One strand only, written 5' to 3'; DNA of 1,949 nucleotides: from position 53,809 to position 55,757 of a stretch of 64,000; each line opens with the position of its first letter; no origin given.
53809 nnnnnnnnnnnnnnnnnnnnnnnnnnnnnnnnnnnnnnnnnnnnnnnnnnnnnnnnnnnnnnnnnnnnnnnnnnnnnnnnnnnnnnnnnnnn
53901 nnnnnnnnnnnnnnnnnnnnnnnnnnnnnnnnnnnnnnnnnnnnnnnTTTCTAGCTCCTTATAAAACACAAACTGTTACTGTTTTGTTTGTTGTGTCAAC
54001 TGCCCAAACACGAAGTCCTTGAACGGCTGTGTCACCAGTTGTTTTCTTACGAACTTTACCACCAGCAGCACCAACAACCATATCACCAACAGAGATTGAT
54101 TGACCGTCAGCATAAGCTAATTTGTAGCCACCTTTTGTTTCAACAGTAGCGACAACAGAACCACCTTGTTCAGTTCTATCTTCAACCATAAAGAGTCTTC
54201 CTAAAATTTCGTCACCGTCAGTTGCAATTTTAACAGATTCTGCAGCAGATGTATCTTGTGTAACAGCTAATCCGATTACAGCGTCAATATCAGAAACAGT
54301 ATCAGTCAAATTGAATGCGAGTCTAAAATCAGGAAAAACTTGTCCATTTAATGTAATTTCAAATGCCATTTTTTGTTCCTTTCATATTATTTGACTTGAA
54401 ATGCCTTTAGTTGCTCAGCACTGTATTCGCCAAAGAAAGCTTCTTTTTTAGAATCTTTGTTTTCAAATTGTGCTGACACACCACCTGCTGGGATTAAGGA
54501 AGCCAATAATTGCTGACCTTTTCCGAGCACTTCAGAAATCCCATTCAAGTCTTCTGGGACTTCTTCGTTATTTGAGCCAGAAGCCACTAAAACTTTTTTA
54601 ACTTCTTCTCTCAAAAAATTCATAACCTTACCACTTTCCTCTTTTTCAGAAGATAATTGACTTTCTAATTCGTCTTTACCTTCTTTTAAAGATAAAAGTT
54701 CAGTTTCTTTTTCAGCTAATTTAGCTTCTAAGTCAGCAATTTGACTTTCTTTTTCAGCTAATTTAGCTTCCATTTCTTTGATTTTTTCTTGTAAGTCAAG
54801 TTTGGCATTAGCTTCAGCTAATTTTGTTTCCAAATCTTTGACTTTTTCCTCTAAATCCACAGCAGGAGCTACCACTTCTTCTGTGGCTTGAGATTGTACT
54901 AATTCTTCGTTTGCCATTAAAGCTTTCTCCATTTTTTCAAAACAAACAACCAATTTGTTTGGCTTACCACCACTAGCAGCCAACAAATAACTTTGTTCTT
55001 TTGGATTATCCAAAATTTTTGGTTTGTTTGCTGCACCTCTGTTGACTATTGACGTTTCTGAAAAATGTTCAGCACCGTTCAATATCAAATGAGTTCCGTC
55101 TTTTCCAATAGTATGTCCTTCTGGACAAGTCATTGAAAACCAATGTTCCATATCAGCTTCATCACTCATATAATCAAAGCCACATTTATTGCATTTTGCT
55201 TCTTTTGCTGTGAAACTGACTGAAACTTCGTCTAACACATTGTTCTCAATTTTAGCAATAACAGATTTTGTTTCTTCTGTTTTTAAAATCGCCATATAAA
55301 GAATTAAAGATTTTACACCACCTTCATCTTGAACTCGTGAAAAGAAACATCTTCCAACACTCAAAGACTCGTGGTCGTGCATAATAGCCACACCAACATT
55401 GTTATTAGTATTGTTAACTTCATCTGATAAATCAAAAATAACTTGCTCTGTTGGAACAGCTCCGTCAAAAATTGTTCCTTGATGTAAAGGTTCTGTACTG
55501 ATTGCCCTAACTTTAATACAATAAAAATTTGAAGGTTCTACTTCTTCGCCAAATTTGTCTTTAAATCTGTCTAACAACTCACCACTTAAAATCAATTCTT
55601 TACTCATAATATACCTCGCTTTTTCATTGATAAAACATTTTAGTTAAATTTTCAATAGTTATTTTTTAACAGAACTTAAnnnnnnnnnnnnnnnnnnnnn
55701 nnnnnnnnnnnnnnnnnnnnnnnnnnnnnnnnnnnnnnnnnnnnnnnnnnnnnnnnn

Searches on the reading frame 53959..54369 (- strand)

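Call 7: search_protein_families(library=phrogs, proteins=[window:53959-54369:-], max_evalue=0.001)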
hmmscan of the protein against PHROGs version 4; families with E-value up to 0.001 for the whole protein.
window:53959-54369:- (136 aa): 1 family
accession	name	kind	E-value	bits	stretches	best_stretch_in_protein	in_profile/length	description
phrog_4588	-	head and packaging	4.3e-06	27.6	1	40-134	35-120/121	virion structural protein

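Call 8: search_protein_families(library=pfam, proteins=[window:53959-54369:-], max_evalue=0.01)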
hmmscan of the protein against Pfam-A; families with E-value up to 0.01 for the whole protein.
window:53959-54369:- (136 aa): 0 families

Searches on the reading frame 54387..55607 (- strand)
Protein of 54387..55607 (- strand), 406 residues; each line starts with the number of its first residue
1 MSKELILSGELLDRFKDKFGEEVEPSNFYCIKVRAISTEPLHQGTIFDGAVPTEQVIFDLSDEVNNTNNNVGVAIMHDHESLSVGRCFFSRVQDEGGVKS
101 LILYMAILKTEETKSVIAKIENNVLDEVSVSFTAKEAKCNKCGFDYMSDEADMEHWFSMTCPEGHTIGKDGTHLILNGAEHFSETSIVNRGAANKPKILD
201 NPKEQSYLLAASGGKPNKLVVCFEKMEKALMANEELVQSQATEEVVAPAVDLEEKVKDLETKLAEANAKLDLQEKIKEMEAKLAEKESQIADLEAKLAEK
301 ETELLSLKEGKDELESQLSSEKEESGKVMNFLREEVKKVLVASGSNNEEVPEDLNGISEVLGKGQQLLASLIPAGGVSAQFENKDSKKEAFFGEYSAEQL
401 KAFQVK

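Call 7: search_protein_families(library=phrogs, proteins=[window:54387-55607:-], max_evalue=0.001)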
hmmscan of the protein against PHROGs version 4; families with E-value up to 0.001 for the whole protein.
window:54387-55607:- (406 aa): 4 families
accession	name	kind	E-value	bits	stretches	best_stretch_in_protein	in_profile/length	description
phrog_37797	-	unknown function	2.2e-39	136.6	1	2-342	2-370/398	-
phrog_10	-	head and packaging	2.2e-06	27.9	1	225-353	237-372/752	major head protein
phrog_16951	-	unknown function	7.6e-06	26.3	1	100-303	108-303/312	-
phrog_2619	-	unknown function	1.4e-05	26.3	1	264-325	54-111/124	-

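Call 8: search_protein_families(library=pfam, proteins=[window:54387-55607:-], max_evalue=0.01)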
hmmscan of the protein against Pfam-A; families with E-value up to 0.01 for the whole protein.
window:54387-55607:- (406 aa): 1 family
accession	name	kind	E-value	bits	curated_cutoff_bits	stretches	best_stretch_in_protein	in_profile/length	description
PF09762.14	CCDC93_CC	-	0.0094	15.5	30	0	218-337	67-188/429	CCDC93 coiled-coil domain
